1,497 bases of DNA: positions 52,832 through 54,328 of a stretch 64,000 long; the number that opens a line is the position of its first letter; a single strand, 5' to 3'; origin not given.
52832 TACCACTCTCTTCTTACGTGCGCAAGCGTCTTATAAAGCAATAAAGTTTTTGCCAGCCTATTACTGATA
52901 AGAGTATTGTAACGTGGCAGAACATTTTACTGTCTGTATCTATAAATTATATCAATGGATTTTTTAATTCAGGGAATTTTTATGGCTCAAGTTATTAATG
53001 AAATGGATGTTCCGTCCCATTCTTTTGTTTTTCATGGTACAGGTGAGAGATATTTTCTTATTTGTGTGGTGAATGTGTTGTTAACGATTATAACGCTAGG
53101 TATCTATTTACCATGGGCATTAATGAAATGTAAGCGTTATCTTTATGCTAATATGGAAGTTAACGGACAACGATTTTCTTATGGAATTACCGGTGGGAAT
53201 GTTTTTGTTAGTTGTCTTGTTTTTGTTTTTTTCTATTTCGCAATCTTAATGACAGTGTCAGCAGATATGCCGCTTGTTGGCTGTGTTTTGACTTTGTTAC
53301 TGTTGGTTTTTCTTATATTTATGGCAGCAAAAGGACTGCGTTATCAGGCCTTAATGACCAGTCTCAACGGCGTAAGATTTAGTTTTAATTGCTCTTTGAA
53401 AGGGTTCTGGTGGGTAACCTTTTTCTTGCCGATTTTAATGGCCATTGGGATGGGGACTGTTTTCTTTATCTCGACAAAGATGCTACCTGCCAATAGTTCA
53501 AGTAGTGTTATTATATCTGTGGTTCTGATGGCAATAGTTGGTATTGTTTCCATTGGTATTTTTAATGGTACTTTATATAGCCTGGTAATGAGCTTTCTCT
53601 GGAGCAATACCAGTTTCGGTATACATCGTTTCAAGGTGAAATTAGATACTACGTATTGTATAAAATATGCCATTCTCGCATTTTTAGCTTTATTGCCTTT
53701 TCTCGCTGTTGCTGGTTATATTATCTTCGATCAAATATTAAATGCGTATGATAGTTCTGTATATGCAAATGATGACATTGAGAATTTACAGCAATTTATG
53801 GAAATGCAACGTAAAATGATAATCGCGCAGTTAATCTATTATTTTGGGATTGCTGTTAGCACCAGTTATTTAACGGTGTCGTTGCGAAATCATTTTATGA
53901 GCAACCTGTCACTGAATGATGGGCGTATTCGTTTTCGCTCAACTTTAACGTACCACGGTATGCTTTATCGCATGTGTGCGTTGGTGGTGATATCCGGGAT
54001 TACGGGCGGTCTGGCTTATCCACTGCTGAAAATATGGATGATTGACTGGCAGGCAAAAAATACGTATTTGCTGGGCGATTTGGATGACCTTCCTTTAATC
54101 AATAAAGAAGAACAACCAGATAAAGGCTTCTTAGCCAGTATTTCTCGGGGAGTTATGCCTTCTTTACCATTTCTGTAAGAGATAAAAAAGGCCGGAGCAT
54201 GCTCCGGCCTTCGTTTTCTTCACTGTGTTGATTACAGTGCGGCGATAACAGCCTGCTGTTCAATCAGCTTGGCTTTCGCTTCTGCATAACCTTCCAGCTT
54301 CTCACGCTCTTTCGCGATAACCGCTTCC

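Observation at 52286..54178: AT-rich divergent pair yjgM (GNAT acetyltransferase) / yjgN (DUF898 membrane protein) of unknown function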

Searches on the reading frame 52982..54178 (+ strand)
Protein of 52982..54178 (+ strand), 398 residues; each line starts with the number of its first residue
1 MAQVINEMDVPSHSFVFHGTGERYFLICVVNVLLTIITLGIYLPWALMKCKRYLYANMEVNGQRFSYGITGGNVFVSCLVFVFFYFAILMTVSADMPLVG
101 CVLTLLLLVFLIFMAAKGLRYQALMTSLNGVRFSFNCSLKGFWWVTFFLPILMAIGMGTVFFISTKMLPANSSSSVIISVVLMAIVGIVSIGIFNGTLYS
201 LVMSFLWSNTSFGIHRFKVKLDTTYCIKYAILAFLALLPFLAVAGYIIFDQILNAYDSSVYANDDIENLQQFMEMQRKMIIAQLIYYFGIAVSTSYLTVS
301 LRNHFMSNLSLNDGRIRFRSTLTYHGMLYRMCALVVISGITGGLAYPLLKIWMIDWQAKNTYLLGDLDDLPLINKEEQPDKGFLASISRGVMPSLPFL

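Call 8: search_protein_families(library=pfam, proteins=[window:52982-54178:+], max_evalue=0.01)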
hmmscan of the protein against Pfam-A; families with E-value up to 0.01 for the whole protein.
window:52982-54178:+ (398 aa): 1 family
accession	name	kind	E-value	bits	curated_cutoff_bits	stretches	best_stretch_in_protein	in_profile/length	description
PF05987.18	DUF898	-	6.9e-48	163.9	28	1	13-369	2-315/336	Bacterial protein of unknown function (DUF898)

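Call 9: search_protein_families(library=ncbifam, proteins=[window:52982-54178:+], max_evalue=0.01)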
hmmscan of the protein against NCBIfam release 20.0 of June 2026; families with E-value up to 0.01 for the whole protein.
window:52982-54178:+ (398 aa): 0 families

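Call 20: find_homologous_proteins(query=window:52982-54178:+, max_evalue=0.001)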
Query window:52982-54178:+ (398 aa): 140 proteins with E <= 0.001 among 6424 candidates; the best 120 are listed.
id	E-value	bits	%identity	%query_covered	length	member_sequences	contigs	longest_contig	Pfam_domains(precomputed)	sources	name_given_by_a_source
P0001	2.0e-253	859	98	100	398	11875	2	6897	PF05987.19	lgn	-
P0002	4.1e-233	792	94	100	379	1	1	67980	PF05987.19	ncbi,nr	ncbi:hypothetical protein BWR13_24555 [Escherichia coli]|nr:hypothetical protein BWR13_24555 [Escher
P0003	9.9e-229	777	92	100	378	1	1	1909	PF05987.19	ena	-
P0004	9.4e-228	774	90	100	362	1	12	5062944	PF05987.19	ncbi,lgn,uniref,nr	ncbi:YjgN family protein [Escherichia coli]|uniref:YjgN family protein n=1 Tax=Escherichia coli TaxI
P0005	6.0e-201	686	89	90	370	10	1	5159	PF05987.19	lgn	-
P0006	8.2e-173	593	98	70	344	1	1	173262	PF05987.19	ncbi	ncbi:DUF898 family protein [Escherichia coli]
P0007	9.6e-168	577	65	100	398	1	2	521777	PF05987.19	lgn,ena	-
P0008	9.9e-168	577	65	100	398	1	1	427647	PF05987.19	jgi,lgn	-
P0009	1.0e-167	577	65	100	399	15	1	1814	PF05987.19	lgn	-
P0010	4.8e-167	574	65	100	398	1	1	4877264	PF05987.19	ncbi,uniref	ncbi:YjgN family protein [Superficieibacter sp. BNK-5]|uniref:YjgN family protein n=1 Tax=Superficie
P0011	2.1e-166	572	63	100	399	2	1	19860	PF05987.19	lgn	-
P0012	3.0e-166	572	65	100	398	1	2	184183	PF05987.19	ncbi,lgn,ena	-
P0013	1.4e-165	570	65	100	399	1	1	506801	PF05987.19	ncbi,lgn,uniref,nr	ncbi:YjgN family protein [Superficieibacter sp. 1612_C1]|uniref:YjgN family protein n=1 Tax=Superfic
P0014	2.0e-165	569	64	100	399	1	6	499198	PF05987.19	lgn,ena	-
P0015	5.9e-165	568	65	100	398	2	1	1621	PF05987.19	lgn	-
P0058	6.0e-25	107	39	33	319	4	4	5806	PF14018.12,PF20403.6,PF05987.19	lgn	-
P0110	1.4e-18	86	34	15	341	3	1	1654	PF23454.2,PF14018.12,PF20403.6,PF05987.19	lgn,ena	-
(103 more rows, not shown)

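Call 31: search_protein_representatives(protein=window:52982-54178:+)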
Query: 398 residues. Proteins with E-value up to 0.001 (for the whole library): 3857; up to 1e-10: 1529; up to 1e-30: 38. The best 150 are listed.
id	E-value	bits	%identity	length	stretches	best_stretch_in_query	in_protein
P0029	1.5e-111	390.1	48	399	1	7-398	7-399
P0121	4.5e-83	296.3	42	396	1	11-398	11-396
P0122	1.7e-80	287.9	91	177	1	81-241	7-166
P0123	1.2e-79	285.1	41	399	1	9-398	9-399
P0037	7.4e-79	282.5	39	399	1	11-398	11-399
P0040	7.7e-75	269.2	94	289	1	265-398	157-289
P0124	9.4e-73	262.3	39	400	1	10-398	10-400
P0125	1.5e-68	248.5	78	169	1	33-194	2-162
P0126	2.1e-68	248.1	40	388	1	12-398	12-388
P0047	1.4e-64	235.5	36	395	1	12-398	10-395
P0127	5.8e-61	223.5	91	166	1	90-218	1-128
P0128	5.6e-60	220.3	34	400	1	12-397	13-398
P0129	5.9e-60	220.2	33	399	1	7-398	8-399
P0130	7.9e-59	216.5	94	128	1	1-105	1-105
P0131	9.2e-58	213.0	98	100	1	300-398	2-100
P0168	3.9e-26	108.9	31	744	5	12-164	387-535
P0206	5.9e-23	98.4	28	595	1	15-371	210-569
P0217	2.8e-22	96.2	34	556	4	10-156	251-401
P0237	2.2e-21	93.3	40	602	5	16-62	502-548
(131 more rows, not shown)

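Call 35: find_related_loci(query=A2, collection=genome_contigs, flank=6000)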
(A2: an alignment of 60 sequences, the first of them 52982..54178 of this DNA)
Query A2 (398 aa) in genome_contigs; peptide patterns used: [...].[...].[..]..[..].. (x = any residue, [..] = any of these).
600 stretches matched a pattern (row limit reached: there are more); 577 encode a relative of the query (tblastn E <= 1e-3); the best 80 are kept; 80 distinct loci.
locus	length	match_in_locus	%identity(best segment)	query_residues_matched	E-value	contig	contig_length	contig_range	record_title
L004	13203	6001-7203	62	1-398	8e-169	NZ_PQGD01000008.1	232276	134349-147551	Superficieibacter electus strain BP-1 NODE_8_length_232276_cov_39.5477, whole genome shotgun sequence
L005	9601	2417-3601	41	1-398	3e-91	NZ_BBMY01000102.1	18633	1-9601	Escherichia albertii NBRC 107761 = DSM 17582 strain NBRC 107761, whole genome shotgun sequence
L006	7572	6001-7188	42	1-398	2e-88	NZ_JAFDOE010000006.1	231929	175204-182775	Citrobacter sp. FP75 contig6, whole genome shotgun sequence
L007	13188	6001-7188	40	1-398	6e-87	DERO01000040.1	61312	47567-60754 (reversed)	MAG TPA_asm: Leclercia adecarboxylata isolate UBA3338 UBA3338_contig_182, whole genome shotgun sequence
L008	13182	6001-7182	38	6-398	4e-79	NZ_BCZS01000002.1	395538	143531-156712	Pluralibacter gergoviae ATCC 33028 = NBRC 105706, whole genome shotgun sequence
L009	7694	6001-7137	36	6-383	2e-71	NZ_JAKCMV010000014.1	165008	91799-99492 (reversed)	Enterobacter asburiae strain INSAq146 Aq146_contig_14, whole genome shotgun sequence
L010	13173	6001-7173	31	2-391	4e-59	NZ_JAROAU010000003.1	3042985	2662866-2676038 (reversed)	Kosakonia cowanii strain 282A-S69 282A_S69_3, whole genome shotgun sequence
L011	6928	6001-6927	39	1-311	8e-59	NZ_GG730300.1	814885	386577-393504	Citrobacter youngae ATCC 29220 Scfld1, whole genome shotgun sequence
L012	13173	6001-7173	31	2-391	2e-56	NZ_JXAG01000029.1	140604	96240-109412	Enterobacter sp. Bisph1 contig029, whole genome shotgun sequence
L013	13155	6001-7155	28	6-390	8e-43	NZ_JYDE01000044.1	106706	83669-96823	Rahnella inusitata strain DSM 30078 Rahnella_gaviniae_DSM_30078_contig_44, whole genome shotgun sequence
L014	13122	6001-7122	30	6-382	8e-42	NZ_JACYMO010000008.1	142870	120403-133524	Erwinia persicina strain CFBP8797 CFBP879708, whole genome shotgun sequence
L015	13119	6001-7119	30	13-391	4e-41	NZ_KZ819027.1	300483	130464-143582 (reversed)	Brenneria roseae subsp. roseae strain LMG 27714 scaffold6, whole genome shotgun sequence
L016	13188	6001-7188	38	5-398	4e-79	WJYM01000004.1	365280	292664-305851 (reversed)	Enterobacteriaceae bacterium RIT691 4, whole genome shotgun sequence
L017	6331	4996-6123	29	7-382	6e-40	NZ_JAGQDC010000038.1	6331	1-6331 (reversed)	Serratia silvae strain Arafor3 NODE_38_covk_46.073873_covr_96.56539, whole genome shotgun sequence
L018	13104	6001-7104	31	12-382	1e-38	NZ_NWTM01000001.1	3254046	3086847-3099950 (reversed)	Pectobacterium zantedeschiae strain 9M scaffold_01, whole genome shotgun sequence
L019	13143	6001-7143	29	6-383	5e-37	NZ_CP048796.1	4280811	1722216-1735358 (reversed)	Providencia vermicola strain P8538 chromosome, complete genome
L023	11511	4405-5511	25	1-372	1e-29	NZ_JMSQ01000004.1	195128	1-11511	Siccibacter colletis strain 1383 contig004, whole genome shotgun sequence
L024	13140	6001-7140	26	6-390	8e-30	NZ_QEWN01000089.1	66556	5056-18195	Vibrio sp. Hep-1b-8 contig89, whole genome shotgun sequence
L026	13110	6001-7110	30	13-382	8e-33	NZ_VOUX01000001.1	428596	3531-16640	Serratia bockelmannii strain S3 NODE_4_length_428596_cov_58.560412, whole genome shotgun sequence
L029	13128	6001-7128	28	3-378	2e-25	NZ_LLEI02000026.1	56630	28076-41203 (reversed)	Vibrio bivalvicida strain 605 contig_26, whole genome shotgun sequence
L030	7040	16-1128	29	17-382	1e-25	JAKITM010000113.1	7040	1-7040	MAG: Lysobacterales bacterium isolate D96SM.bin.42 NODE_7161_length_7040_cov_5.993924, whole genome shotgun sequence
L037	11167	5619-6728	26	13-380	8e-24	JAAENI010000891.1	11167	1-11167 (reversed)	MAG: Hyphomicrobiales bacterium isolate Bse_28 BseG_CONTIG3822899, whole genome shotgun sequence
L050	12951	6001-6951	27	12-369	1e-21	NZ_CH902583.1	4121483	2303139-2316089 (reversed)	Roseobacter sp. MED193 1099517003978, whole genome shotgun sequence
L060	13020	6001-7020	24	5-383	8e-21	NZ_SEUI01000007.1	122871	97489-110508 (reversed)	Pseudoalteromonas sp. FUC4 scaffold7.1, whole genome shotgun sequence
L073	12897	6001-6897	30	9-192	8e-20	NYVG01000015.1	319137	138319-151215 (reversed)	MAG: Gammaproteobacteria bacterium isolate CPC316 18359, whole genome shotgun sequence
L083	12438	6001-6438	33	13-159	2e-19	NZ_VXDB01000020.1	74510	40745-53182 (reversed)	Roseibium sediminis strain KCTC 52373 NODE_20_length_74510_cov_144.322_ID_3365, whole genome shotgun sequence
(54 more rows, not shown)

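Call 37: predict_structure(alignment_id=A2)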
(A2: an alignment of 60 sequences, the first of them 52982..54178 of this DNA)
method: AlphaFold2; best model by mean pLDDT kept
length: 398 residues; sequences in the alignment: 60
mean_pLDDT: 93.1   pTM: 0.88
mean pLDDT of the five models: 93.1, 92.6, 92.4, 92.3, 92.3
residues with pLDDT >= 90: 350; 70-90: 30; 50-70: 10; < 50: 8
segments of 3 or more residues with pLDDT < 50: 1-5, 396-398
pLDDT, mean of each block of 10 residues (from residue 1): 56 97 98 97 96 97 96 95 96 97 95 95 96 96 96 97 92 90 95 97 96 97 98 97 94 82 79 94 95 96 97 96 97 95 96 97 94 91 93 61
secondary structure, 60 per line:
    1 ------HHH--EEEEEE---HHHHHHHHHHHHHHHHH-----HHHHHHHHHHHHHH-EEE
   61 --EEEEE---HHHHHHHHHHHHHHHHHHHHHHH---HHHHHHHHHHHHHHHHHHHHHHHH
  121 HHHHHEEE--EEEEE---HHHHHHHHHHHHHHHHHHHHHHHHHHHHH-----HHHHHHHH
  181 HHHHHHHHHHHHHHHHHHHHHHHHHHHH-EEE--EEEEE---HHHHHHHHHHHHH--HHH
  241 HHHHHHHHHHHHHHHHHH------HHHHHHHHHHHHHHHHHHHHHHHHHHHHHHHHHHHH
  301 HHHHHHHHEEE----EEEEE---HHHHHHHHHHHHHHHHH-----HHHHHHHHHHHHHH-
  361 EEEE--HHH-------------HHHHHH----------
elements in order: E12-17 H21-37 H43-56 E58-60 E63-67 H71-93 H97-125 E126-128 E131-135 H139-167 H173-208 E210-212 E215-219 H223-235 H238-258 H265-308 E309-311 E316-320 H324-340 H346-359 E361-364 H383-388

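Call 45: search_protein_families(library=pfam, proteins=[L024:7167-8159:+, L029:7191-8183:+, L026:7166-8209:+, L019:7185-8225:+, L037:6789-7832:+, L050:7035-8072:+, L060:7078-8100:+, L073:7000-8067:+, L083:7026-8090:+, L030:1177-2322:+], max_evalue=0.001)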
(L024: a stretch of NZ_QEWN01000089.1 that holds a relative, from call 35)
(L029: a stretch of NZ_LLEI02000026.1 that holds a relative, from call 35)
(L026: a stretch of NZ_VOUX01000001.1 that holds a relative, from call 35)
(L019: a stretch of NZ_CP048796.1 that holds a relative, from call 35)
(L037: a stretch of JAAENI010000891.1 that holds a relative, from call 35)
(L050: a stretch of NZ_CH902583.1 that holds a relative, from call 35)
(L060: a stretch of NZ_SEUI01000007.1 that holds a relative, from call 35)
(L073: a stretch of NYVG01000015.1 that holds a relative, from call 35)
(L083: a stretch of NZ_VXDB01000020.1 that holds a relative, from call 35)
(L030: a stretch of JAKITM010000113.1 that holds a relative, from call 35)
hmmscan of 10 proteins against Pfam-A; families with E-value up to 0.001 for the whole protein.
L024:7167-8159:+ (330 aa): 2 families
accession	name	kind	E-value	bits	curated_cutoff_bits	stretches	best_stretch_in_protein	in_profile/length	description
PF01435.24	Peptidase_M48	-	4.2e-28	98.9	20.3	1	159-329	6-183/186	Peptidase family M48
PF23368.1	DUF7092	-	9.8e-09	36.1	24.5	1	3-79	2-76/77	Domain of unknown function (DUF7092)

L029:7191-8183:+ (330 aa): 2 families
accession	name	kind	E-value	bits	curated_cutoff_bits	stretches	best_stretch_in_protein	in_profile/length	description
PF01435.24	Peptidase_M48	-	1.6e-27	96.9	20.3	1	154-330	2-184/186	Peptidase family M48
PF23368.1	DUF7092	-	3.7e-09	37.5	24.5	1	4-77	3-74/77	Domain of unknown function (DUF7092)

L026:7166-8209:+ (347 aa): 2 families
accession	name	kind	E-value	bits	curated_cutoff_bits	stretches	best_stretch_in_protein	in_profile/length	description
PF01435.24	Peptidase_M48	-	2.1e-26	93.3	20.3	1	157-339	3-184/186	Peptidase family M48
PF23368.1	DUF7092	-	9.8e-13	48.9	24.5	1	3-78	2-74/77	Domain of unknown function (DUF7092)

L019:7185-8225:+ (346 aa): 2 families
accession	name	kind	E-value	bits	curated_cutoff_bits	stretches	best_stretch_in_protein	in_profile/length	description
PF01435.24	Peptidase_M48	-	2.6e-25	89.8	20.3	1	159-335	2-183/186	Peptidase family M48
PF23368.1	DUF7092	-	1.4e-06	29.2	24.5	1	3-72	2-68/77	Domain of unknown function (DUF7092)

L037:6789-7832:+ (347 aa): 2 families
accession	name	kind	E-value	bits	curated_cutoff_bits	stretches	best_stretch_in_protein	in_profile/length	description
PF01435.24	Peptidase_M48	-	5.1e-24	85.6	20.3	1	159-339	3-184/186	Peptidase family M48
PF23368.1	DUF7092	-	1.1e-05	26.3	24.5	1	5-80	1-75/77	Domain of unknown function (DUF7092)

L050:7035-8072:+ (345 aa): 2 families
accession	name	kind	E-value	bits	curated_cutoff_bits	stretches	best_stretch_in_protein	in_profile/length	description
PF01435.24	Peptidase_M48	-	1.9e-23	83.7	20.3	1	167-338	7-184/186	Peptidase family M48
PF23368.1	DUF7092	-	1.3e-08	35.7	24.5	1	9-79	2-68/77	Domain of unknown function (DUF7092)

L060:7078-8100:+ (340 aa): 1 family
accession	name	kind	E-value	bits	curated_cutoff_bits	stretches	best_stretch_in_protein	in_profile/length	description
PF01435.24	Peptidase_M48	-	2.6e-24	86.5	20.3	1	154-339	3-183/186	Peptidase family M48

L073:7000-8067:+ (355 aa): 2 families
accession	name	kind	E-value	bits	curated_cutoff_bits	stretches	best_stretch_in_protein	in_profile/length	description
PF01435.24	Peptidase_M48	-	6.4e-21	75.5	20.3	1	189-351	36-184/186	Peptidase family M48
PF23368.1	DUF7092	-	9.1e-12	45.8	24.5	1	3-77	2-75/77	Domain of unknown function (DUF7092)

L083:7026-8090:+ (354 aa): 1 family
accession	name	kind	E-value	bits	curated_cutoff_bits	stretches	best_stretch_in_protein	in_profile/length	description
PF01435.24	Peptidase_M48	-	1.4e-27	97.2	20.3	1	167-347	4-184/186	Peptidase family M48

L030:1177-2322:+ (381 aa): 3 families
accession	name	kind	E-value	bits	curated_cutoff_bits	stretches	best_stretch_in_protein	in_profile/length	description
PF01435.24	Peptidase_M48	-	9.3e-25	88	20.3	1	192-363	33-183/186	Peptidase family M48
PF23368.1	DUF7092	-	5.6e-10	40.1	24.5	1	3-78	2-76/77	Domain of unknown function (DUF7092)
PF16368.10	CEBP1_N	-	0.00054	20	27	1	257-357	87-187/307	Cytoplasmic polyadenylation element-binding protein 1 N-terminus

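Call 49: search_protein_families(library=pfam, proteins=[P0110, P0058, P0168, P0206, P0237, P0217, L013:7183-8211:+, L023:5453-6610:+, L004:7002-7304:+, L004:4716-5207:-], max_evalue=0.001)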
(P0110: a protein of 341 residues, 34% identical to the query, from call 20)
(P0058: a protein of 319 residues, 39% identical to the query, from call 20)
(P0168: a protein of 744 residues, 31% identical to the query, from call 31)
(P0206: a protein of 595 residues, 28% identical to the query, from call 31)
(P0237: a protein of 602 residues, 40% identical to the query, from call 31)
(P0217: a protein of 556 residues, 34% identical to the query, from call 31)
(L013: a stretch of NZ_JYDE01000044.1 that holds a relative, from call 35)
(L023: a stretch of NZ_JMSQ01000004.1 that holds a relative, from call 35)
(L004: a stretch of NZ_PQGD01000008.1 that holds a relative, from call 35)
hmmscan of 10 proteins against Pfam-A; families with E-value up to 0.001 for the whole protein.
P0110 (341 aa): 5 families
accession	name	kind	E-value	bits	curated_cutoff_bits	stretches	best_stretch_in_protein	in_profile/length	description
PF05987.18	DUF898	-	5e-44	151.2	28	5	72-122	2-52/336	Bacterial protein of unknown function (DUF898)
PF14018.11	DUF4234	-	4.4e-16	59.2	25.3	1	143-186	5-47/70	Domain of unknown function (DUF4234)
PF20403.5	DUF6693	-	1.4e-15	57.8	31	3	192-283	11-103/104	Family of unknown function (DUF6693)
PF23454.1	Zn_ribbon_Brz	-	1.6e-06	29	27.9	0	24-56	4-36/58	Transcriptional regulator Brz zinc beta ribbon domain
PF24441.1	DUF7560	-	0.00026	21.1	27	0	1-34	1-36/44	Family of unknown function (DUF7560)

P0058 (319 aa): 3 families
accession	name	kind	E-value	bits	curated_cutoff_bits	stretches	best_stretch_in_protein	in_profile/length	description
PF05987.18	DUF898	-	9.1e-78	262.1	28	3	12-199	3-184/336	Bacterial protein of unknown function (DUF898)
PF14018.11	DUF4234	-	2e-08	34.7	25.3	1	148-175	2-29/70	Domain of unknown function (DUF4234)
PF20403.5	DUF6693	-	7.9e-08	32.9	31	1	198-285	14-103/104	Family of unknown function (DUF6693)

P0168 (744 aa): 3 families
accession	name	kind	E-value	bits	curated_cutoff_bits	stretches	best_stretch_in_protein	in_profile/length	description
PF05987.18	DUF898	-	1.2e-140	468.9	28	2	40-368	3-333/336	Bacterial protein of unknown function (DUF898)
PF20403.5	DUF6693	-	2e-08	34.8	31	0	632-688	30-85/104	Family of unknown function (DUF6693)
PF06291.16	Lambda_Bor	-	5.2e-07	30.1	25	0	55-70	53-68/75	Bor protein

P0206 (595 aa): 1 family
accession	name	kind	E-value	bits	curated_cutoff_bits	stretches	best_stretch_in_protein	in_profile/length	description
PF05987.18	DUF898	-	5.1e-101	338.6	28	1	208-586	2-336/336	Bacterial protein of unknown function (DUF898)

P0237 (602 aa): 4 families
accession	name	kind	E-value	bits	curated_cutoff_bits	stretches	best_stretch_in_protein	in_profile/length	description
PF05987.18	DUF898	-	6.4e-39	134.4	28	5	283-328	5-50/336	Bacterial protein of unknown function (DUF898)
PF00498.31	FHA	-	2.6e-14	53.8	20.7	1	26-83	1-62/67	FHA domain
PF16697.10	Yop-YscD_cpl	-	1.1e-12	48.5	33.2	1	22-96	15-92/94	Inner membrane component of T3SS, cytoplasmic domain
PF20403.5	DUF6693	-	1.6e-06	28.7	31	1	398-492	8-103/104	Family of unknown function (DUF6693)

P0217 (556 aa): 4 families
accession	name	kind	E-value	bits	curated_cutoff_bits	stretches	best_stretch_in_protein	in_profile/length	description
PF05987.18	DUF898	-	1e-78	265.2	28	3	254-447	2-190/336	Bacterial protein of unknown function (DUF898)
PF13717.11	Zn_ribbon_4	-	1.3e-06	28.6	30.3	1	1-33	1-35/36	zinc-ribbon domain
PF13719.11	Zn_ribbon_5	-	0.00021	21.4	29.3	1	1-33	1-35/37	zinc-ribbon domain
PF20403.5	DUF6693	-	0.00026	21.6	31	0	384-421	64-101/104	Family of unknown function (DUF6693)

L013:7183-8211:+ (342 aa): 2 families
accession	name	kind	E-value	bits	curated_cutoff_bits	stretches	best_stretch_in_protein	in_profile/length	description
PF01435.24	Peptidase_M48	-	7.8e-24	85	20.3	1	156-338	3-184/186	Peptidase family M48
PF23368.1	DUF7092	-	9.9e-15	55.3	24.5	1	3-77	2-74/77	Domain of unknown function (DUF7092)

L023:5453-6610:+ (385 aa): 2 families
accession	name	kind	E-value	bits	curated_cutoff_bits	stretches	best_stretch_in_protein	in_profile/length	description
PF01435.24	Peptidase_M48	-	1.3e-25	90.7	20.3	1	202-382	3-185/186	Peptidase family M48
PF23368.1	DUF7092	-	2.1e-11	44.7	24.5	1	50-123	3-75/77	Domain of unknown function (DUF7092)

L004:7002-7304:+ (100 aa): 0 families

L004:4716-5207:- (163 aa): 1 family
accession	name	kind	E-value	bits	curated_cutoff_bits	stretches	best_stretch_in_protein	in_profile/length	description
PF12276.13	DUF3617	-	1.9e-11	45.1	24.5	1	25-153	1-106/106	Protein of unknown function (DUF3617)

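Call 50: search_protein_families(library=padloc, proteins=[window:52982-54178:+, L013:7183-8211:+, L024:7167-8159:+], max_evalue=0.01)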
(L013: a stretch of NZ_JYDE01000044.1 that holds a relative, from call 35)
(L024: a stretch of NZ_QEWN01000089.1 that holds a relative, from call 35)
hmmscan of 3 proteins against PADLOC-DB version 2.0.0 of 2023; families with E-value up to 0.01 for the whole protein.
window:52982-54178:+ (398 aa): 0 families

L013:7183-8211:+ (342 aa): 0 families

L024:7167-8159:+ (330 aa): 1 family
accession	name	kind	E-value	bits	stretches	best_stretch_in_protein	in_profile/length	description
PDLC03011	peptidase_U41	-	0.0075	13.8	0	141-230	95-177/378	-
